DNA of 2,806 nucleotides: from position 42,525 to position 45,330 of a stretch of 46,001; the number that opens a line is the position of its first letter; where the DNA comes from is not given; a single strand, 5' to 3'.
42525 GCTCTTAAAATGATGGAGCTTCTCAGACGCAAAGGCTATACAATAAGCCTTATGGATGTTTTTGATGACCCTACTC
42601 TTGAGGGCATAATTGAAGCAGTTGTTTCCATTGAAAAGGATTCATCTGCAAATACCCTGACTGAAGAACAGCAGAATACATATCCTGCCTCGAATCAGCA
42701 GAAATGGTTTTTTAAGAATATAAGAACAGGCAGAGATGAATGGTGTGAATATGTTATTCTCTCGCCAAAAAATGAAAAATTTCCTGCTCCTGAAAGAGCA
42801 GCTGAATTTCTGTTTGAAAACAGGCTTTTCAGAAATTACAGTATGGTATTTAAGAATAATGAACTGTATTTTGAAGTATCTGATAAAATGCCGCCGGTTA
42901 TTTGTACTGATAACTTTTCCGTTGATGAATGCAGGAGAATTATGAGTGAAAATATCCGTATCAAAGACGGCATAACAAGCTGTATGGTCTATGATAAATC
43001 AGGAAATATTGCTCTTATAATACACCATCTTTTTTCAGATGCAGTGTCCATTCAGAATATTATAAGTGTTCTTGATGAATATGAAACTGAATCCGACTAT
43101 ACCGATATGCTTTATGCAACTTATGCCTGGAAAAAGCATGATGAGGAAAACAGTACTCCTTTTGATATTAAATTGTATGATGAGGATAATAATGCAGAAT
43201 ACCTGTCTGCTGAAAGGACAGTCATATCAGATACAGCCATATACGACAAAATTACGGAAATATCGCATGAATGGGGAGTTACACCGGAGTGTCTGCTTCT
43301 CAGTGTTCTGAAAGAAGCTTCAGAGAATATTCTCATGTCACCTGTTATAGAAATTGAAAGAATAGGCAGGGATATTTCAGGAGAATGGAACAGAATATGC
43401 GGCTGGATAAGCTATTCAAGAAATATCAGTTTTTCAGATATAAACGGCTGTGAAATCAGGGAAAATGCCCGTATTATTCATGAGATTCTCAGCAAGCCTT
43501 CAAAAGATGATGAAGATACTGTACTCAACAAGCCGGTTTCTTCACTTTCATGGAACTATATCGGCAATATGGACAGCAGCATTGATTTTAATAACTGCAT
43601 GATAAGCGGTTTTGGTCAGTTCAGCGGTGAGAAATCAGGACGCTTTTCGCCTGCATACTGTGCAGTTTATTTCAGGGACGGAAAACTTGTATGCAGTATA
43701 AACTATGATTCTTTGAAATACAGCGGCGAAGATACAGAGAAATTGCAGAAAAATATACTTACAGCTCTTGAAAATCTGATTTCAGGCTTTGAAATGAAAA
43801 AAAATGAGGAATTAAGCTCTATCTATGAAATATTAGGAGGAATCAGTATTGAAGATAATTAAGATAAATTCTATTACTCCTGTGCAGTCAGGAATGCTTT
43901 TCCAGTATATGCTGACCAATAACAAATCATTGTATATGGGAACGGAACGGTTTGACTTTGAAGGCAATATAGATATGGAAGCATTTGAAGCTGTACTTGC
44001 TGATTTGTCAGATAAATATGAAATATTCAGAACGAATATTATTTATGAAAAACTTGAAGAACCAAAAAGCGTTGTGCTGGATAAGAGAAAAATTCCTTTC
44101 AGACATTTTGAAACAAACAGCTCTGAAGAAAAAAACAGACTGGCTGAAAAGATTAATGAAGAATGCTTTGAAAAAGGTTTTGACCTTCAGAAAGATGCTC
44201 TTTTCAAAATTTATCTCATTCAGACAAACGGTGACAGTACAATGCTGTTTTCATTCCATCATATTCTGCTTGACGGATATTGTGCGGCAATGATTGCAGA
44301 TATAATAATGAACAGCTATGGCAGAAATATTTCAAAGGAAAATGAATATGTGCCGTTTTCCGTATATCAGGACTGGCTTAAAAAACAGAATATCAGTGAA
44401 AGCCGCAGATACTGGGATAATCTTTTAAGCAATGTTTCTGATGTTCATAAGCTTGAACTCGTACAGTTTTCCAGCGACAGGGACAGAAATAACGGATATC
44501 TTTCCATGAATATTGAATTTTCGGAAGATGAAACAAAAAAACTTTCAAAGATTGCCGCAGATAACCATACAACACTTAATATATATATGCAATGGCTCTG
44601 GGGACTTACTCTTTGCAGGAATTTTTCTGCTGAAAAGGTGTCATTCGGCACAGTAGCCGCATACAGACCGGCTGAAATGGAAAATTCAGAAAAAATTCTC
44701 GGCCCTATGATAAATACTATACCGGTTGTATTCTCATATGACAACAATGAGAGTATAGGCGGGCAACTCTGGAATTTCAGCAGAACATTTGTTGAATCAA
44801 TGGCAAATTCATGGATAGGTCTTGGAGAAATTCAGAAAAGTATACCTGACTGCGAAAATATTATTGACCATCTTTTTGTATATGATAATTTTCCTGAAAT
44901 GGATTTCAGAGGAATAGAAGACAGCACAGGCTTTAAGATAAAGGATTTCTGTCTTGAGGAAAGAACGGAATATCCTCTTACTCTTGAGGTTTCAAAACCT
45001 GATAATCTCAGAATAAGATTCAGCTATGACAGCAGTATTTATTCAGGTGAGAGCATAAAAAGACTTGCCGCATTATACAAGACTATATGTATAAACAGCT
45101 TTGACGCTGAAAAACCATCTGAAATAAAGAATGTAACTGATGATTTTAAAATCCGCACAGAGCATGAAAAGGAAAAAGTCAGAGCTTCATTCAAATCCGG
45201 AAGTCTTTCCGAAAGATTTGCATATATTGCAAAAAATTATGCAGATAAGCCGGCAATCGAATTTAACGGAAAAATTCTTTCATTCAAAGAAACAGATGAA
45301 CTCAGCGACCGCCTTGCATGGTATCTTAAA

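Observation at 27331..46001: NRPS cluster with two consecutive Cy-A(Cys)-T modules, orphan carrier proteins and a MacB-type exporter in a Clostridia-like chromosome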

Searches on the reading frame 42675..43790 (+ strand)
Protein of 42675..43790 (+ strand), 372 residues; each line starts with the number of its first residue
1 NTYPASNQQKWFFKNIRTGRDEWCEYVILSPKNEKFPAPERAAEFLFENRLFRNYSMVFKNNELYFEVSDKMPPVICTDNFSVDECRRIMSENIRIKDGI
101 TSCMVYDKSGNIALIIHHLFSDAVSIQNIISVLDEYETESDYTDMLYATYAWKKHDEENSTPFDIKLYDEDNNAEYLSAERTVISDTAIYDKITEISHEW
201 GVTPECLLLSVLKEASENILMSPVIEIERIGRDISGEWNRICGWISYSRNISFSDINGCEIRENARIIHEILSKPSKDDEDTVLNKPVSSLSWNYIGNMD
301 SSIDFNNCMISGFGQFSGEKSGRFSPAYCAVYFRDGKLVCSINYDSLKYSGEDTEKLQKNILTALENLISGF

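Call 32: search_solved_structures(query=window:42675-43790:+, max_evalue=10, show_alignments=3)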
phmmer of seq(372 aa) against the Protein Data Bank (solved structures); distinct sequences matched with E-value up to 10: 1.
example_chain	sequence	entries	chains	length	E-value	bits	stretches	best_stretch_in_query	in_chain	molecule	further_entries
6ta8_A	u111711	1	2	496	0.1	14.6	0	290-354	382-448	Tyrocidine synthase 2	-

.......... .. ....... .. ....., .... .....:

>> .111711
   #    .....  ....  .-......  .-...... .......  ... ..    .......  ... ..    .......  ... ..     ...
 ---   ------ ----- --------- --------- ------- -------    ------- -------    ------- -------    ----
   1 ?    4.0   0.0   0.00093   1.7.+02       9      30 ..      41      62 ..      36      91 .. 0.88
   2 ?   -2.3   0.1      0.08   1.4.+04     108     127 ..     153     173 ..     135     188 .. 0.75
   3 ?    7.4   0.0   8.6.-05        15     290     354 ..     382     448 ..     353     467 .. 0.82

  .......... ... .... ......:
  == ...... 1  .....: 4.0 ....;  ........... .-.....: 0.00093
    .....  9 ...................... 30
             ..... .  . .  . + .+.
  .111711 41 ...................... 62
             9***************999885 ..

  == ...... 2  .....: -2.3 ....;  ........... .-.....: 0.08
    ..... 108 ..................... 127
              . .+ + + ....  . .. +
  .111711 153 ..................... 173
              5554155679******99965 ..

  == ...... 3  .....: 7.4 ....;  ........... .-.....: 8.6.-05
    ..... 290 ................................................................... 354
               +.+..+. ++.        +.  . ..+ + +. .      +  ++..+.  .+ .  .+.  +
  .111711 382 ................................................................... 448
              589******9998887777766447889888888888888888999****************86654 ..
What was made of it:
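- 42417..43862 (+): T-E: A-less carrier domain (42435-42623) fused to a divergent epimerization-like domain (HHLFSD; QKWFF; SWNYIG). The C-terminal part hits only the TycB3 E domain (call 32).
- On NRPS epimerization domain (for the C-terminal part of 42417-43862): The motifs QKWFF, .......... and SWNYIG are present, and the only PDB hit is the TycB3 E domain (call 32).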

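Call 83: search_solved_structures(query=A4, max_evalue=10, show_alignments=1)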
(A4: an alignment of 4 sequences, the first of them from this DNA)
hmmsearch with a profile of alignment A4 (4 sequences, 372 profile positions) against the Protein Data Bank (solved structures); distinct sequences matched with E-value up to 10: 6.
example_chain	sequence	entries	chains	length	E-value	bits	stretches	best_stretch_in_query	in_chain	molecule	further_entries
6ta8_A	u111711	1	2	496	0.00033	23.1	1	194-359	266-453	Tyrocidine synthase 2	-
9rde_A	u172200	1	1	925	0.00036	22.9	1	93-367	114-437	Bacitracin synthase 3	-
2vk2_A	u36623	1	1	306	0.42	12.9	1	65-116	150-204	ABC TRANSPORTER PERIPLASMIC-BINDING PROTEIN YTFQ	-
7m0g_A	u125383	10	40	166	0.42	12.9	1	147-204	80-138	Cofilin-2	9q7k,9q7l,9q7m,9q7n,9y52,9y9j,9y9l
1tvj_A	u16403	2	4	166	0.43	12.8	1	147-204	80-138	Cofilin | Cofilin-2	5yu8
7u8k_K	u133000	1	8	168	0.44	12.8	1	147-204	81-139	Cofilin-2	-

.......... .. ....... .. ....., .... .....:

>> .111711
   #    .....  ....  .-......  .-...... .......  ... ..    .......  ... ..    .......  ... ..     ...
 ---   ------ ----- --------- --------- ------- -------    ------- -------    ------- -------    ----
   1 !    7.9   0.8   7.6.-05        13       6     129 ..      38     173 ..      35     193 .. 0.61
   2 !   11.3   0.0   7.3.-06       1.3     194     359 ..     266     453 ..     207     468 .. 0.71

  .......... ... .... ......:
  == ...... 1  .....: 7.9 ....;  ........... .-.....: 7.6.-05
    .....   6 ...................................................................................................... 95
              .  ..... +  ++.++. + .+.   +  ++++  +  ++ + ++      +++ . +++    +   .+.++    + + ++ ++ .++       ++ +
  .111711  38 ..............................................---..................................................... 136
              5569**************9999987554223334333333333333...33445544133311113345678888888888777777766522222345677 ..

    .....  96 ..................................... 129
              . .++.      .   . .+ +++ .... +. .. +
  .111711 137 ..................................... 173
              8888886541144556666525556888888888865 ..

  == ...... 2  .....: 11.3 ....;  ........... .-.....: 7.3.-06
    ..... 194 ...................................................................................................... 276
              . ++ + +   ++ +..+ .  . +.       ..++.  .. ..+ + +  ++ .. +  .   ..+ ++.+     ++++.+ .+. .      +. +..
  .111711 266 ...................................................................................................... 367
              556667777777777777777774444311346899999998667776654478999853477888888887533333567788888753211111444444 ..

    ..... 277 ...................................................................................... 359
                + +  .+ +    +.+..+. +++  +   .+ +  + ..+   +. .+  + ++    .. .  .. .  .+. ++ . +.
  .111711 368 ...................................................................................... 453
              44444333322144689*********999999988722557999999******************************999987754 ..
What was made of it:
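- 42417..43862 (+): A profile of 4 orthologues hits two entries: the TycB3 E domain (3.3e-4) and the N-terminal part of the BacC fragment 9rde (3.6e-4), which I infer to be its E domain (call 83).
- On NRPS epimerization domain (for the C-terminal part of 42417-43862): The profile hits only the TycB3 E domain (3.3e-4) and residues 114-437 of the BacC fragment 9rde (3.6e-4), which I infer to be its E domain (call 83).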

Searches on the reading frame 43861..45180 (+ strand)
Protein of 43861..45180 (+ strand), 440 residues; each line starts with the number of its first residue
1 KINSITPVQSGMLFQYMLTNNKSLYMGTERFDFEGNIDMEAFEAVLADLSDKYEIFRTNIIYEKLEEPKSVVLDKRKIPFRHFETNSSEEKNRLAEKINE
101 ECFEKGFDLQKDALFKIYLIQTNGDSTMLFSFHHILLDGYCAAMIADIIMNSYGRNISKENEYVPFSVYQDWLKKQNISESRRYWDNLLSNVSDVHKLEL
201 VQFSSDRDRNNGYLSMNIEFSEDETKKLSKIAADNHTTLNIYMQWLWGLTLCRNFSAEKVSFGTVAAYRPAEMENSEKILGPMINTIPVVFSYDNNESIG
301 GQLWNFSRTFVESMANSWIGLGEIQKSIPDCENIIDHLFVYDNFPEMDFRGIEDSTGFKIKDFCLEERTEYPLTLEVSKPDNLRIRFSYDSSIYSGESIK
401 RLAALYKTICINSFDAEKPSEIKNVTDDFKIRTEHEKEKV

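Call 57: search_solved_structures(query=window:43861-45180:+, max_evalue=1e-10, show_alignments=0)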
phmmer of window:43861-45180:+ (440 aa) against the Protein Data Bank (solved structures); distinct sequences matched with E-value up to 1e-10: 19.
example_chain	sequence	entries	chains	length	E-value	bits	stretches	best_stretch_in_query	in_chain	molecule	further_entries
9rde_A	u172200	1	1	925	4.7e-53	184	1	2-399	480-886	Bacitracin synthase 3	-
9bfd_B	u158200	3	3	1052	3.1e-52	181.3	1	4-409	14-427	Tyrocidine synthase 2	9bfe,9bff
2vsq_A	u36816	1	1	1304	8e-52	179.9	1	5-428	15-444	SURFACTIN SYNTHETASE SUBUNIT 3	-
8f7f_A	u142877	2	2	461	1.5e-51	179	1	5-405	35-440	Surfactin synthetase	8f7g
8f7h_A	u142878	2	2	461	7.7e-51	176.7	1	5-405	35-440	Surfactin synthetase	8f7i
8hlk_A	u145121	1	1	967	3.2e-42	148.3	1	4-411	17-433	Microcystin synthetase B (Fragment)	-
9lcq_A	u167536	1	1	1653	1.1e-30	110.3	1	4-411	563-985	PvdL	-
9up2_A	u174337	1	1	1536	4.4e-30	108.3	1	4-411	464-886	PvdL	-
9lcp_A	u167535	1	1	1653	5.5e-30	108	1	4-411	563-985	PvdL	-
9lco_A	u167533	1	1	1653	5.5e-30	108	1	4-411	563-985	PvdL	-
6mfy_A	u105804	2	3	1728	2.4e-16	63.1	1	32-415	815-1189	Linear gramicidin synthase subunit A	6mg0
6mfz_A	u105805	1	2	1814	2.5e-16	63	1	32-415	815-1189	Linear gramicidin synthase subunit A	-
9be3_A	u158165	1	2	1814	2.5e-16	63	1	32-415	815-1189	Linear gramicidin synthase subunit A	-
9be4_A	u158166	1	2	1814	2.5e-16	63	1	32-415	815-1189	Linear gramicidin synthase subunit A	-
9meh_A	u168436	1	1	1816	2.5e-16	63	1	32-415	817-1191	Linear gramicidin synthase subunit A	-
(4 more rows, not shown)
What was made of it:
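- Calls 32, 83, 57.
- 43849..46001 (+): N3 synthetase, 5' part (cut by the window edge): D-donor-type C domain, then an A domain (code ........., unassigned). The full 2434-aa protein, read on an identical contig, is C-A-T-Cy-A(Cys, MT)-T. C1's best PDB hits include C domains I recall as taking D-configured donors: TycB1, SrfA-C and McyB (call 57).
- On NRPS epimerization domain (for the C-terminal part of 42417-43862): The next C domain's best hits include TycB1, SrfA-C and McyB C domains, which I recall as D-donor types (call 57).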
